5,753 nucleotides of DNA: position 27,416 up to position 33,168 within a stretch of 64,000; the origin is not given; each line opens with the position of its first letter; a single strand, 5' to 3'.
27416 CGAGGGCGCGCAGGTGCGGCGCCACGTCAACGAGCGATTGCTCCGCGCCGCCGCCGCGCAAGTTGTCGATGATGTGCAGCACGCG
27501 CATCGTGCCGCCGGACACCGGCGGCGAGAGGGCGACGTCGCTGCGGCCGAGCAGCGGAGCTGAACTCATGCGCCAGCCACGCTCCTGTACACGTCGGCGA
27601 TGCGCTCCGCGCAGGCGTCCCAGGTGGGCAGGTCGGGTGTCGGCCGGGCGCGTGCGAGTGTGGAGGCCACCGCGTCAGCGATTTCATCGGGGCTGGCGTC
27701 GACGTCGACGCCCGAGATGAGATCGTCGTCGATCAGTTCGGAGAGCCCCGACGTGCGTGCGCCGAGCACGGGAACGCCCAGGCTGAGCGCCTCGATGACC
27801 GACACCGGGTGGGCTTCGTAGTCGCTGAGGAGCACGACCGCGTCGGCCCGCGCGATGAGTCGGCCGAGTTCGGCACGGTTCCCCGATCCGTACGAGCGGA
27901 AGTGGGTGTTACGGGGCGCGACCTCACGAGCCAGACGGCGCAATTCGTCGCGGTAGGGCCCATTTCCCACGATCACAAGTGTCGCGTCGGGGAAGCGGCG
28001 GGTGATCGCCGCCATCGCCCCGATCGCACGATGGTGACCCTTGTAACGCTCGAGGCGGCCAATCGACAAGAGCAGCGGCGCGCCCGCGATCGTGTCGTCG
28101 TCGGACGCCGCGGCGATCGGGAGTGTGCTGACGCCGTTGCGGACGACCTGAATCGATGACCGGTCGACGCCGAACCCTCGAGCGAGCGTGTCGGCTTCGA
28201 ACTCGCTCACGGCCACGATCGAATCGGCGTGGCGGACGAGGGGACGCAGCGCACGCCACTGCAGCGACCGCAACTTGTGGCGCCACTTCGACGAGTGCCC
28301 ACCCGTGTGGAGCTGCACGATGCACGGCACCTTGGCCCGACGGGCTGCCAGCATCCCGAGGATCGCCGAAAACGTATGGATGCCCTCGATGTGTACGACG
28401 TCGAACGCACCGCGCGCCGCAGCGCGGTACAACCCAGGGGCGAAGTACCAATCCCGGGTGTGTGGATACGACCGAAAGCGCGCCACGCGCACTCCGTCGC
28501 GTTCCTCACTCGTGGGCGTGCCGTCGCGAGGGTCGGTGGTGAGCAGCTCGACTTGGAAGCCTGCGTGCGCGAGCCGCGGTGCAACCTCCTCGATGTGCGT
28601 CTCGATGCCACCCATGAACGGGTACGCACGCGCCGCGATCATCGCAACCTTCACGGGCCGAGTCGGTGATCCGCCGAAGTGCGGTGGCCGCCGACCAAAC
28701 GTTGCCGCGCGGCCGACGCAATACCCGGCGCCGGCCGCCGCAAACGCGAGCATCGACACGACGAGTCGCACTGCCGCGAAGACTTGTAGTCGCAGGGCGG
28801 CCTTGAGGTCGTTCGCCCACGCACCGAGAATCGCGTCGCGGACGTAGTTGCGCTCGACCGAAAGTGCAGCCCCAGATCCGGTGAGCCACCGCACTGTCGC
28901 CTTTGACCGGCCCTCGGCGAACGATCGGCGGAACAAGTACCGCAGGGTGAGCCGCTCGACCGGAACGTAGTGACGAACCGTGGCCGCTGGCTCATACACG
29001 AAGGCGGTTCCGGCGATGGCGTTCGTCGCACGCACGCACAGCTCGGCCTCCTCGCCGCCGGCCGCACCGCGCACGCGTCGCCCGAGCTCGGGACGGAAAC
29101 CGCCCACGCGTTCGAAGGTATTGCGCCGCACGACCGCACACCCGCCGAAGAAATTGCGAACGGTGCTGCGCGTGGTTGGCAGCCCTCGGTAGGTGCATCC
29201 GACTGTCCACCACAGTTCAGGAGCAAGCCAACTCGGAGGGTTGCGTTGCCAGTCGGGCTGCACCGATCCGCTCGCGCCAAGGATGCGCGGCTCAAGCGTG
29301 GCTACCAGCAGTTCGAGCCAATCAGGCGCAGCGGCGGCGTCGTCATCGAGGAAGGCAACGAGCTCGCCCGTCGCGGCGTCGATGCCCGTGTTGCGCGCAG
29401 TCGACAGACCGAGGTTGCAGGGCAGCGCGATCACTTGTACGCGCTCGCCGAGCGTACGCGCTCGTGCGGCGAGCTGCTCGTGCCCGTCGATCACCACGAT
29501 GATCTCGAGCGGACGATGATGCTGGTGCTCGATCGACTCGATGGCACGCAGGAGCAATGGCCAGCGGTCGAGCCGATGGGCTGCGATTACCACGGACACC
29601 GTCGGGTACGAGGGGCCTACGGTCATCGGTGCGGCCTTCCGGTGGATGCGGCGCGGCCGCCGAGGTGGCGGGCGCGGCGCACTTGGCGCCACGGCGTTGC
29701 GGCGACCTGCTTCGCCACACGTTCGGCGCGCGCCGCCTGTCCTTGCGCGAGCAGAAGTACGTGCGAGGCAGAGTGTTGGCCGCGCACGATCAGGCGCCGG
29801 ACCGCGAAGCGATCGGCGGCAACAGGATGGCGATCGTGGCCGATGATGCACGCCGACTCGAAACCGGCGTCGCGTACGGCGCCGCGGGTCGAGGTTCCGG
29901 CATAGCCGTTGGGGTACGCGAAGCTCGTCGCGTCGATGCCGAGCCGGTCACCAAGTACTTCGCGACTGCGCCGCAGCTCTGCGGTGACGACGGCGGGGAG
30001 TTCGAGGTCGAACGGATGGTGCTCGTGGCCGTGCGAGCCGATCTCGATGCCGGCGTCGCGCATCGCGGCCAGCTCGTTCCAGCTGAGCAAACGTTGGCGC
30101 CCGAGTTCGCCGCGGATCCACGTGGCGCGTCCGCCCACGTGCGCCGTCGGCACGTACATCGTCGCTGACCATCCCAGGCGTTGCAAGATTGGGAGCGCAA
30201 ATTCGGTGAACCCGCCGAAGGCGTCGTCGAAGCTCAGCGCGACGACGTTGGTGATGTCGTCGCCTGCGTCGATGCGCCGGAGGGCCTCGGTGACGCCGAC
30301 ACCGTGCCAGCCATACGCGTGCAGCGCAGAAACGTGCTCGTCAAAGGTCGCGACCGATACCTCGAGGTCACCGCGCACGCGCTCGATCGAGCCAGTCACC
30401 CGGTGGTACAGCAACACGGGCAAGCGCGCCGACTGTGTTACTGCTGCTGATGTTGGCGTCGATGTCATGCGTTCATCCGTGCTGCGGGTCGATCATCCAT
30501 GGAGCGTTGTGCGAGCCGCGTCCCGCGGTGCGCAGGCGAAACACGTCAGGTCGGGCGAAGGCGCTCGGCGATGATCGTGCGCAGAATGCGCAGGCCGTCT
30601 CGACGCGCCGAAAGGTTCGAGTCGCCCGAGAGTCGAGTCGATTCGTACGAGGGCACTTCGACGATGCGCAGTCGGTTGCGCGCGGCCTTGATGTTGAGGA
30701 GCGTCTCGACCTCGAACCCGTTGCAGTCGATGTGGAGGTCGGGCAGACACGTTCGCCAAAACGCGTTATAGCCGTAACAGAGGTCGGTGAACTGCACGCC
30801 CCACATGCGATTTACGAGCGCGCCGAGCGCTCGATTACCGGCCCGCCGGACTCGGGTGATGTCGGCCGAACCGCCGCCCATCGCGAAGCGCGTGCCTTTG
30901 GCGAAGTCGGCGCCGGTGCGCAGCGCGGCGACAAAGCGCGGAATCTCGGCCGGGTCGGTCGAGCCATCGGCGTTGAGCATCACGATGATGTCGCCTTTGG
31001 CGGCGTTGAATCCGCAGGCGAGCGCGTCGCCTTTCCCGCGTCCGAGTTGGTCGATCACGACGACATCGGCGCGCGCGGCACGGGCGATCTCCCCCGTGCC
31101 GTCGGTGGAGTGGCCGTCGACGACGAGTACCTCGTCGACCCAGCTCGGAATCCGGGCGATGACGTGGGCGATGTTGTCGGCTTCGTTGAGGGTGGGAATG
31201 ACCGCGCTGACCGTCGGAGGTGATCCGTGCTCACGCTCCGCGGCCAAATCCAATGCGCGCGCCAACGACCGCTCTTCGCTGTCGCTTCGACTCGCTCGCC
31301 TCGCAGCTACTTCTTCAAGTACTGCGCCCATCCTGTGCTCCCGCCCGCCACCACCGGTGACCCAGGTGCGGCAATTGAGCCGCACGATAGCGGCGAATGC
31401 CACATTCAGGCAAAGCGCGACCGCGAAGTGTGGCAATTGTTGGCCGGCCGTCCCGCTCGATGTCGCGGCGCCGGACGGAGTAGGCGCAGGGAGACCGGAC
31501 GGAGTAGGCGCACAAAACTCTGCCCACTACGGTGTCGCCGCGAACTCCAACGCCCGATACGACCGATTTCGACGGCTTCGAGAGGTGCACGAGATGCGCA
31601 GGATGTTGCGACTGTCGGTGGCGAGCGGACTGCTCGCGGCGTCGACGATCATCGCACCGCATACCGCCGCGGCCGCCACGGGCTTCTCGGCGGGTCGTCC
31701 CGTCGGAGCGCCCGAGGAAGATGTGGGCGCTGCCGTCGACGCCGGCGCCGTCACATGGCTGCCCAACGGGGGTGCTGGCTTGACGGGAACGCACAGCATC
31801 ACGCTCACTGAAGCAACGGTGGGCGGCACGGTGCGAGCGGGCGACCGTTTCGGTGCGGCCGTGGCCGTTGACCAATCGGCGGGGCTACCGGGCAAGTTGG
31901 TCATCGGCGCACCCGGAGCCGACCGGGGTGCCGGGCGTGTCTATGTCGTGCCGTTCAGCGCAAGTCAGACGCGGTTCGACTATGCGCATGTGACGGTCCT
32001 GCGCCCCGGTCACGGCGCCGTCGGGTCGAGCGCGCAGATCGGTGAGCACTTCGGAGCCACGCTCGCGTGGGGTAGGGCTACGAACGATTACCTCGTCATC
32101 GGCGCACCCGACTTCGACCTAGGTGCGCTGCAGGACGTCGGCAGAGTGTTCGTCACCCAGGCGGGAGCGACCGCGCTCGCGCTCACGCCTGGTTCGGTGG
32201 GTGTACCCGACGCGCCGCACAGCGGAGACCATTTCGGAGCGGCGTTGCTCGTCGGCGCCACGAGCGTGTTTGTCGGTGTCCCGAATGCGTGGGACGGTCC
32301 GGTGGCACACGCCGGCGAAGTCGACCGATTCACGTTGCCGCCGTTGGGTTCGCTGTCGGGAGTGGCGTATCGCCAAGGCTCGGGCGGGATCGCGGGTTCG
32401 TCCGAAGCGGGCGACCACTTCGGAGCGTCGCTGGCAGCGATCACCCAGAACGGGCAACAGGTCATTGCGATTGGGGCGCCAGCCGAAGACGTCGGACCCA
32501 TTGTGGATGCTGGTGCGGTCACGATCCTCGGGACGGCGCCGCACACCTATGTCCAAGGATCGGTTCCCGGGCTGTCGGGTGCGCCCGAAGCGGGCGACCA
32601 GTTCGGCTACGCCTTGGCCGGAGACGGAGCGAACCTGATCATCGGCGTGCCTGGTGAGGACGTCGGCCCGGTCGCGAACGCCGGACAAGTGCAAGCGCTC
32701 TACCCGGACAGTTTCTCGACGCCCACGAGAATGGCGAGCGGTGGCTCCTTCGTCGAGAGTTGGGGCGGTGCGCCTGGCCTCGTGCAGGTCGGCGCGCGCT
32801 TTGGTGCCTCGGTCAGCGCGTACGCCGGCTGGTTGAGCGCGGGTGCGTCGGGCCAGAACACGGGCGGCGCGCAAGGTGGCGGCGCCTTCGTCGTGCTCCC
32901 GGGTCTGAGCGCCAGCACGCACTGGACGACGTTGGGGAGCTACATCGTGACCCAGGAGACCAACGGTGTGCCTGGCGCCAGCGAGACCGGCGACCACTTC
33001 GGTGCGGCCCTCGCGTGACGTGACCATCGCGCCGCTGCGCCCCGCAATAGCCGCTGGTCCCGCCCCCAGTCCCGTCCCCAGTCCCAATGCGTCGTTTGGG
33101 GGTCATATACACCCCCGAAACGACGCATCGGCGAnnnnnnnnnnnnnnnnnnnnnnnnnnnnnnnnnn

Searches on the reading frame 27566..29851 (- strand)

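Call 32: search_protein_families(library=pfam, proteins=[window:27566-29851:-])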
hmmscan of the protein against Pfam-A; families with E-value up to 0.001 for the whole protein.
window:27566-29851:- (761 aa): 11 families
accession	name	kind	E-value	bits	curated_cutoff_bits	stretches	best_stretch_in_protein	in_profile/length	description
PF13439.12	Glyco_transf_4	-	2.1e-30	106.4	28.5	1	413-576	1-168/170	Glycosyltransferase Family 4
PF13579.12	Glyco_trans_4_4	-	7e-30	104.9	29.7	1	414-573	1-158/158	Glycosyl transferase 4-like domain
PF00535.33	Glycos_transf_2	-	6.5e-28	98.2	23.3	1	86-249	1-167/168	Glycosyl transferase family 2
PF00534.26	Glycos_transf_1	-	7.3e-28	97.7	26.4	1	591-732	15-156/172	Glycosyl transferases group 1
PF13692.12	Glyco_trans_1_4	-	7.6e-23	81.8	27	1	592-732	2-140/142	Glycosyl transferases group 1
PF20706.3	GT4-conflict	-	6.1e-18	65.4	26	1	405-715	3-327/385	Family 4 Glycosyltransferase in conflict systems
PF13641.12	Glyco_tranf_2_3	-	5.4e-16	59.7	27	1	83-299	1-216/230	Glycosyltransferase like family 2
PF13477.12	Glyco_trans_4_2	-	7.1e-06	26.7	23.4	1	417-547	10-137/139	Glycosyl transferase 4-like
PF10087.14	DUF2325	-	0.00015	22.3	33.6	0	625-706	3-87/94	Uncharacterized protein conserved in bacteria (DUF2325)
PF10111.15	Glyco_tranf_2_2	-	0.00049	20.1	27.3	0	87-182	2-102/276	Glycosyltransferase like family 2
PF13524.12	Glyco_trans_1_2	-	0.00093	19.6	25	0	618-732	10-112/144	Glycosyl transferase-like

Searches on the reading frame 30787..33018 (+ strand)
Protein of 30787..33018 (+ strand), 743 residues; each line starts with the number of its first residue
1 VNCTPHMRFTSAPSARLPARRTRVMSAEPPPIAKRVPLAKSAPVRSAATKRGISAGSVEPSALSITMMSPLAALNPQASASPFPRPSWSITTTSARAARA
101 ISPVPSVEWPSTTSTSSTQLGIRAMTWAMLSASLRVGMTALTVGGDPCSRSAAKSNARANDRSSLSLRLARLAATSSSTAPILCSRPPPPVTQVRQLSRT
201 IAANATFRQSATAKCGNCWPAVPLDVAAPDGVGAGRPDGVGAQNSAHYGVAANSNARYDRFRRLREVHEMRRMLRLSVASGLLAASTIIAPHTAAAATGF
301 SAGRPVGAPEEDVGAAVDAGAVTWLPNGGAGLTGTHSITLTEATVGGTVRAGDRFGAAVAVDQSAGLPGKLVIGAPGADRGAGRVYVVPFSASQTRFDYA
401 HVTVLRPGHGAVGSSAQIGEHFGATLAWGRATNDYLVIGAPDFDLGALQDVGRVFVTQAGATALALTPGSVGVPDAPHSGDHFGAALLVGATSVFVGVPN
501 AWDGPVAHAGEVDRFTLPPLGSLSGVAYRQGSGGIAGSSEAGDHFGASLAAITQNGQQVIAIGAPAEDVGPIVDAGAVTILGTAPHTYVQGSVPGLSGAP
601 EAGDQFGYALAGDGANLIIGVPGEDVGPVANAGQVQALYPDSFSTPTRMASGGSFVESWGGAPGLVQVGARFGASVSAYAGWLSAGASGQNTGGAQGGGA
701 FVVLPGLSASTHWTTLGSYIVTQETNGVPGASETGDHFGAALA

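Call 32: search_protein_families(library=pfam, proteins=[window:30787-33018:+])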
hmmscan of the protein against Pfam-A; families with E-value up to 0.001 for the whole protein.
window:30787-33018:+ (743 aa): 1 family
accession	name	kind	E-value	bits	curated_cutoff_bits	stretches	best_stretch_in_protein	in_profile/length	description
PF14312.12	FG-GAP_2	-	1e-05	26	23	1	350-387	13-48/49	FG-GAP repeat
